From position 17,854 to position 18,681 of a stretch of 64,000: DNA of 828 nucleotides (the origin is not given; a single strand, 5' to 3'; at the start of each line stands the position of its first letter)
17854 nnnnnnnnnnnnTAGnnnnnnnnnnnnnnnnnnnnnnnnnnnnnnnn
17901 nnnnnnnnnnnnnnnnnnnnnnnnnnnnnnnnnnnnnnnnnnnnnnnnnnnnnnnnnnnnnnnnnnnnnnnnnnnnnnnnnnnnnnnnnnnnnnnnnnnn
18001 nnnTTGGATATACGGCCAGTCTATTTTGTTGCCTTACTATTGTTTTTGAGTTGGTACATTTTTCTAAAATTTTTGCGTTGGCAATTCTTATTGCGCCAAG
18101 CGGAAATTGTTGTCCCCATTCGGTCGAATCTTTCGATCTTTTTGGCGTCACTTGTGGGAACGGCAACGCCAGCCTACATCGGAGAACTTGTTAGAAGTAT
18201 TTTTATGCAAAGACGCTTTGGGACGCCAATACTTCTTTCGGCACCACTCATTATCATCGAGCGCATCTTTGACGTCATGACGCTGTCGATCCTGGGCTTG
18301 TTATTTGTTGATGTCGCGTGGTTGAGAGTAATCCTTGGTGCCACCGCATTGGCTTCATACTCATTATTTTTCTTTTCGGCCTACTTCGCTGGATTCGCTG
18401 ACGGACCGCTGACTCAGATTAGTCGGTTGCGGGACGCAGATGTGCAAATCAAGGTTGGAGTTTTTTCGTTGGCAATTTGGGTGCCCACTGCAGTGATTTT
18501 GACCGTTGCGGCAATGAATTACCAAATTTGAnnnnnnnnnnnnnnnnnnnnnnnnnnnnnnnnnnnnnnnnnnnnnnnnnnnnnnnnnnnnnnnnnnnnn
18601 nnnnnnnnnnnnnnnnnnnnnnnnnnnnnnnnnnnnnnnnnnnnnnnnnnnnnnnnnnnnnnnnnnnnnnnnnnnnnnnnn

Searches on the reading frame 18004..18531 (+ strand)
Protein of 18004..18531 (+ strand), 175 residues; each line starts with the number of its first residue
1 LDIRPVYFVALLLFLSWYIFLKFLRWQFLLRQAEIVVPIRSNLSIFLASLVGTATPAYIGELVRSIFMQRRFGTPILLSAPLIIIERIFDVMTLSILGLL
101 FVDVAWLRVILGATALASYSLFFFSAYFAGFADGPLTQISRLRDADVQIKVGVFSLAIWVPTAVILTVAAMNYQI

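Call 8: search_protein_families(library=pfam, proteins=[window:18004-18531:+], max_evalue=0.001)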
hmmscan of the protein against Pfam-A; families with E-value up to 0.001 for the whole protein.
window:18004-18531:+ (175 aa): 1 family
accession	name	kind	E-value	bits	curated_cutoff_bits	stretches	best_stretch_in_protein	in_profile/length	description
PF03706.18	LPG_synthase_TM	-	6.1e-13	49.3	33.4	1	5-127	33-167/302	Lysylphosphatidylglycerol synthase TM region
